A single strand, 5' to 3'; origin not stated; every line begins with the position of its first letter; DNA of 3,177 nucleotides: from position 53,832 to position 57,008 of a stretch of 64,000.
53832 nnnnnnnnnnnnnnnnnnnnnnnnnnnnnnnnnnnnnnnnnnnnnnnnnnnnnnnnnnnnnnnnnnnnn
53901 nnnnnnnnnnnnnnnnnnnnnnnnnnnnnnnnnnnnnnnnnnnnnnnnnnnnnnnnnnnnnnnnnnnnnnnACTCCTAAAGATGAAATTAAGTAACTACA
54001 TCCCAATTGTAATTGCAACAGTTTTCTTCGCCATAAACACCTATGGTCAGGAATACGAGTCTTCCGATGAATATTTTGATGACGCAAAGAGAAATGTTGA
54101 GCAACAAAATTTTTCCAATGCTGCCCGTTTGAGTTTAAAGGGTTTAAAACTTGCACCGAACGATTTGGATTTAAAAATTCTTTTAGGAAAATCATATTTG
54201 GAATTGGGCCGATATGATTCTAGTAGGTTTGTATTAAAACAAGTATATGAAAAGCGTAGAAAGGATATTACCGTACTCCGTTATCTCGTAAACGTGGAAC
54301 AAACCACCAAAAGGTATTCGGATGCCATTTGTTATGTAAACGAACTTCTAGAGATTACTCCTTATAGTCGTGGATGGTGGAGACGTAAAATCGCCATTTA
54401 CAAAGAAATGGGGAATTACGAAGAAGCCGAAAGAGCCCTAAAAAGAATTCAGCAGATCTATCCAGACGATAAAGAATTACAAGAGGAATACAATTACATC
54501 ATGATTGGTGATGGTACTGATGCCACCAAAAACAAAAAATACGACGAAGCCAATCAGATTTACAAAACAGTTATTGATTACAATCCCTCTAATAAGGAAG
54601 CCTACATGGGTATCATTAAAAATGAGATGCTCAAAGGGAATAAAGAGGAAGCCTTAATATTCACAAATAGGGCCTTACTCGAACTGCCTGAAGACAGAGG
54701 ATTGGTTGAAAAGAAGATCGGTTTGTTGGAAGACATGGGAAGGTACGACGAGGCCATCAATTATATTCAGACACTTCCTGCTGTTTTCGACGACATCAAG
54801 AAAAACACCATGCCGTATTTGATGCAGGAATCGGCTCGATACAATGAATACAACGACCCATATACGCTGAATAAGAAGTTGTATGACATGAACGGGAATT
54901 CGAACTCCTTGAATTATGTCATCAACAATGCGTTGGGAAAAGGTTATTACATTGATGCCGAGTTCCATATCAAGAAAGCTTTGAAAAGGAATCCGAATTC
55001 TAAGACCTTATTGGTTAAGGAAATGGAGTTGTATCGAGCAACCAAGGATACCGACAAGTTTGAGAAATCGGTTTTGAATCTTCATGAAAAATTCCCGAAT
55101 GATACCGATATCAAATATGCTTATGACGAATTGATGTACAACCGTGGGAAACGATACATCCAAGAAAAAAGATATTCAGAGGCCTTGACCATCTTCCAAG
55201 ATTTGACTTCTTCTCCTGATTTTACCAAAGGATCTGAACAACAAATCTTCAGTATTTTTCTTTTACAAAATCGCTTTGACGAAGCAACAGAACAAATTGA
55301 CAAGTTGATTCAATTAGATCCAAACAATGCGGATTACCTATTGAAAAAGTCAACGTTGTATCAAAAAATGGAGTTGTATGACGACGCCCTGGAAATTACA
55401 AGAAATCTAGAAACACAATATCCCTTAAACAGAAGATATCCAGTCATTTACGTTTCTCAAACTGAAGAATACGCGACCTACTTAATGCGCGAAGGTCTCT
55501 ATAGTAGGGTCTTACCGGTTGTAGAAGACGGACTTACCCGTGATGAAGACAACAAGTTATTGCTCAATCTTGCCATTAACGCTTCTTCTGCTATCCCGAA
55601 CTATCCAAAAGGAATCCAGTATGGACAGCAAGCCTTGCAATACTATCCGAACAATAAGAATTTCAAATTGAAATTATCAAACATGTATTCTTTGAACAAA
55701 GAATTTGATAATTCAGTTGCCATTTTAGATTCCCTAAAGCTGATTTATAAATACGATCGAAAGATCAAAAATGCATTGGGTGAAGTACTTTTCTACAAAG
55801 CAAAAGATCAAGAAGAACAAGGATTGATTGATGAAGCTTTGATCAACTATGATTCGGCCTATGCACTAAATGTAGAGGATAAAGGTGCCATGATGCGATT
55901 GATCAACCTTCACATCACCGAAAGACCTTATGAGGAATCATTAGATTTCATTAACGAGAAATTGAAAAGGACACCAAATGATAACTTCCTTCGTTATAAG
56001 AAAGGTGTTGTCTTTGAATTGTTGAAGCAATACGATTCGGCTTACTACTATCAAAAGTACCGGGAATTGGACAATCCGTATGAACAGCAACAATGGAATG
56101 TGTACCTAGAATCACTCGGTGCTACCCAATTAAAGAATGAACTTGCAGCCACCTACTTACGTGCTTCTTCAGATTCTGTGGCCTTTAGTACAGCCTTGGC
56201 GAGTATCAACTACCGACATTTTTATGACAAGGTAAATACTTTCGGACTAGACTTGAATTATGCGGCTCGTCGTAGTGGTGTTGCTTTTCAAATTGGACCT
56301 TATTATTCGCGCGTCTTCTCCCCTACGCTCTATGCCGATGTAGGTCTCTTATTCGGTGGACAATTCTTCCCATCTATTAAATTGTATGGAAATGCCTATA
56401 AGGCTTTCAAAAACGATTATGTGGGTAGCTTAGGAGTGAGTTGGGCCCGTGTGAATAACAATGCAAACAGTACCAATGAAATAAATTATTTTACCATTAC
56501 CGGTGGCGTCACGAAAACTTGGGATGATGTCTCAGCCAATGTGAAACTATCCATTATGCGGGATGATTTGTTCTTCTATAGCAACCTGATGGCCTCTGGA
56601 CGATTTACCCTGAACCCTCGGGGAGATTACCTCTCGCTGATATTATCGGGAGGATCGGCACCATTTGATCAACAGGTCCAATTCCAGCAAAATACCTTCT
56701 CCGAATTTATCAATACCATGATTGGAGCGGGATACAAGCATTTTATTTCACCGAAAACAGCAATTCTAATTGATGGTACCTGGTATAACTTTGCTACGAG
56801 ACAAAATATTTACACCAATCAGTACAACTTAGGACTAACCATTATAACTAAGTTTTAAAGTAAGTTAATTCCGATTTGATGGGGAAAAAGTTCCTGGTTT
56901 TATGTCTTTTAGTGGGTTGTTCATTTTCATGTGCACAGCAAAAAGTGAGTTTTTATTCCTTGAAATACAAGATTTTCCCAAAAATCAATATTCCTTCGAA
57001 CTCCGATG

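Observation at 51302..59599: Five-gene synthase-dependent exopolysaccharide-like operon with atypical accessory genes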

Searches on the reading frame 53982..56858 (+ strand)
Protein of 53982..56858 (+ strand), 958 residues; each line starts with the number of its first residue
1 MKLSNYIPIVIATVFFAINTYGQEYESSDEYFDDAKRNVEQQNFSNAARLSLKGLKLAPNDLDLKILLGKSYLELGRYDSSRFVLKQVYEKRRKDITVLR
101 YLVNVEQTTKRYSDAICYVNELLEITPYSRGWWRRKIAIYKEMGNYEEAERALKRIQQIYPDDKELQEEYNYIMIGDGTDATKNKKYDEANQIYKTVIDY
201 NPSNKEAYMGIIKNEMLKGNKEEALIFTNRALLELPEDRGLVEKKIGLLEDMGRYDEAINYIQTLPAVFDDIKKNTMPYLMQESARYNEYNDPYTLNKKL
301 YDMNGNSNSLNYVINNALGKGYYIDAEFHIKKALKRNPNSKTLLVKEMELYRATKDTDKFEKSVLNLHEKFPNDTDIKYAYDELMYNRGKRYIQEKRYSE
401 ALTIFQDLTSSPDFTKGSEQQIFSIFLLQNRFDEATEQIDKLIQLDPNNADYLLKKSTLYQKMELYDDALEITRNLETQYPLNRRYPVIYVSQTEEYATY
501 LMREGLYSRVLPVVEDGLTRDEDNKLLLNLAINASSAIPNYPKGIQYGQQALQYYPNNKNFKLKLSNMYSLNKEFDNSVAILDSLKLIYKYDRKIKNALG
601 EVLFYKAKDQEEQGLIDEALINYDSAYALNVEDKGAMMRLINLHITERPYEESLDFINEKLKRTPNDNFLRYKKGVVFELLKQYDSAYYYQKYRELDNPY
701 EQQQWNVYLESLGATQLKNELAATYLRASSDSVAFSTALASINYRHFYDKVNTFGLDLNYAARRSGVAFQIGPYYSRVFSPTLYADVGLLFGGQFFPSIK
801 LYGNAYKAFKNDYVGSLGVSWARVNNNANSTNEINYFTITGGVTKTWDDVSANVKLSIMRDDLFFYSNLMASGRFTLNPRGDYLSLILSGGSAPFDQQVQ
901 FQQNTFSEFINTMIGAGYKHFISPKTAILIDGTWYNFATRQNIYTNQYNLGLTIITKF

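Call 3: search_protein_families(library=pfam, proteins=[window:53982-56858:+], max_evalue=0.01)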
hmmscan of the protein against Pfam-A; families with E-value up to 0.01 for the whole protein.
window:53982-56858:+ (958 aa): 23 families
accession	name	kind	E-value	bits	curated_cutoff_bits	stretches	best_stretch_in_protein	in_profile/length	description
PF14559.12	TPR_19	-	5.3e-41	139.2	25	4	183-238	3-58/68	Tetratricopeptide repeat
PF13428.12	TPR_14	-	3e-24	83.5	23.5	1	133-170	4-41/44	Tetratricopeptide repeat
PF07719.23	TPR_2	-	5.9e-22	76.4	27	0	139-163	10-34/34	Tetratricopeptide repeat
PF13432.12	TPR_16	-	1.6e-17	64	32.7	0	179-232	5-58/65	Tetratricopeptide repeat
PF00515.34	TPR_1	-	8.4e-12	44.8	27.8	1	133-163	4-34/34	Tetratricopeptide repeat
PF13181.12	TPR_8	-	3.3e-10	39.7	25.7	0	139-163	10-34/34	Tetratricopeptide repeat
PF13424.12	TPR_12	-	5e-10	39.9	30.1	0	97-161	4-76/77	Tetratricopeptide repeat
PF13174.12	TPR_6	-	8.4e-08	32.8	26.3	0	139-162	9-32/33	Tetratricopeptide repeat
PF13371.12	TPR_9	-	1.2e-07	32.1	35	0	109-164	8-63/73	Tetratricopeptide repeat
PF23914.1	TPR_CcmH_CycH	-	4.9e-07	30.1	42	1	139-232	59-148/158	Cytochrome c-type biogenesis protein H TPR domain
PF19413.5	YaiO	-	5.5e-07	30.2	23.9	1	718-894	1-171/173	YaiO membrane beta barrel domain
PF13431.12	TPR_17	-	3e-06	27.5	24.4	0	440-471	3-34/34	Tetratricopeptide repeat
PF25062.1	ARM_TT21_N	-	6.8e-06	26.4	40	0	143-238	113-201/222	Tetratricopeptide repeat protein 21 N-terminal ARM repeat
PF25064.1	ARM_TT21_5th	-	8.1e-06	26.6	27.8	0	320-426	14-116/117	TT21 fifth ARM repeats domain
PF13176.12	TPR_7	-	1.2e-05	25.4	27.9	0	249-264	9-24/36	Tetratricopeptide repeat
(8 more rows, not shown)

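Call 4: search_protein_families(library=ncbifam, proteins=[window:53982-56858:+], max_evalue=0.01)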
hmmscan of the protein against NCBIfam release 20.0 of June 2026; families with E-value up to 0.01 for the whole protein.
window:53982-56858:+ (958 aa): 16 families
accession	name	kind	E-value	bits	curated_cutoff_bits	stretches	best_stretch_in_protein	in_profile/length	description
TIGR02917.1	PEP_TPR_lipo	equivalog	9.5e-29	99.9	312.2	3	394-701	511-801/899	XrtA/PEP-CTERM system TPR-repeat protein PrsT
NF040959.1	MamA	equivalog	4.9e-19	68.6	200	3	43-159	86-202/204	magnetosome protein MamA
TIGR02552.1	LcrH_SycD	equivalog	2.6e-11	43.4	104.8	0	429-471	31-73/136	SycD/LcrH family type III secretion system chaperone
TIGR03939.1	PGA_TPR_OMP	equivalog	3.7e-11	42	366.65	1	36-167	96-225/800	poly-beta-1,6 N-acetyl-D-glucosamine export porin PgaA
TIGR04390.1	OMP_YaiO_dom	domain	2e-09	37.8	32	1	749-958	31-230/230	YaiO family outer membrane beta-barrel protein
NF052415.1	T3SS_chap_SctY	equivalog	3.3e-09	37.2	70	0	67-157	11-104/106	type III secretion apparatus assembly chaperone SctY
NF008757.0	PRK11788.1-5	equivalog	1.4e-08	34.3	363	1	66-262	111-305/388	lipopolysaccharide assembly protein LapB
TIGR02795.1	tol_pal_ybgF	equivalog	3.2e-07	30.9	90.1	0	385-482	5-108/119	tol-pal system protein YbgF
TIGR00540.1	TPR_hemY_coli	hypoth_equivalog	6.1e-07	28.5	142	0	426-479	162-215/385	heme biosynthesis-associated TPR protein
NF008756.0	PRK11788.1-4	equivalog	8.8e-07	28.3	474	1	67-225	112-268/389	lipopolysaccharide assembly protein LapB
NF033920.0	C39_PA2778_fam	equivalog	1.2e-05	24.8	150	0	139-232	165-251/255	PA2778 family cysteine peptidase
NF008753.0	PRK11788.1-1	equivalog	2e-05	23.9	395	0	387-448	112-173/389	lipopolysaccharide assembly protein LapB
TIGR04510.1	mod_pep_cyc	subfamily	0.00012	20.7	400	0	178-226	405-453/814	putative peptide modification system cyclase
TIGR02521.1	type_IV_pilW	equivalog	0.0011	18.5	154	1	320-477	44-196/234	type IV pilus biogenesis/stability protein PilW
NF008755.0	PRK11788.1-3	equivalog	0.0034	16.8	430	0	125-264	136-274/388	lipopolysaccharide assembly protein LapB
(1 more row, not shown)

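Call 11: search_solved_structures(query=window:53982-56858:+, max_evalue=0.01)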
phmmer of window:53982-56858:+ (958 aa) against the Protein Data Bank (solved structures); distinct sequences matched with E-value up to 0.01: 34.
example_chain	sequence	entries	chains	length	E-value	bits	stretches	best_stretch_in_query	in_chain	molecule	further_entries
8bu0_A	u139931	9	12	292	1e-13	53.5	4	383-474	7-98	Consensus tetratricopeptide repeat protein | Crystal structure of an 8-repeat consensus TPR superhelix with Zinc. | Monomer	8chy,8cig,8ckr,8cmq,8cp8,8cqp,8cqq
9qhb_A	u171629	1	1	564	7.8e-13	50.6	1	29-474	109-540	Engineered tetratricopeptide repeat protein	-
2fo7_A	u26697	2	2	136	2.5e-09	39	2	383-474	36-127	SYNTHETIC CONSENSUS TPR PROTEIN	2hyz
8ch0_A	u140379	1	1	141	6e-09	37.7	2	383-472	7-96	Consensus tetratricopeptide repeat protein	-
9qhc_A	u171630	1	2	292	1.8e-07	32.8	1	383-567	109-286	Engineered tetratricopeptide repeat protein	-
1na0_A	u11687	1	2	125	3.8e-07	31.8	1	383-474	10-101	designed protein CTPR3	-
7obi_A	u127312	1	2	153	6.2e-06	27.8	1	423-567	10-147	CTPR-rv4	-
6b85_J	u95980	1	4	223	1.7e-05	26.3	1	44-165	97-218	TMHC4_R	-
2wqh_A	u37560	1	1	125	5.7e-05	24.6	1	383-484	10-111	CTPR3Y3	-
9gzg_A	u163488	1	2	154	9.3e-05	23.9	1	111-235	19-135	Engineered CTPR protein with glutamic acids for conductivity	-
8a3t_F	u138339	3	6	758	0.0001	23.7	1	66-295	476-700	Anaphase-promoting complex subunit CDC27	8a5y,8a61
1na3_A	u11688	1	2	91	0.0001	23.7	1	383-452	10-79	designed protein CTPR2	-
6vfj_B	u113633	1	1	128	0.00012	23.5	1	383-454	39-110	I53_dn5B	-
11kc_A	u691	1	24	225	0.00015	23.2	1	44-171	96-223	Designed nanoparticle O43-TM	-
6vfi_B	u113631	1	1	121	0.00019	22.8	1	376-475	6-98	O43_dn18B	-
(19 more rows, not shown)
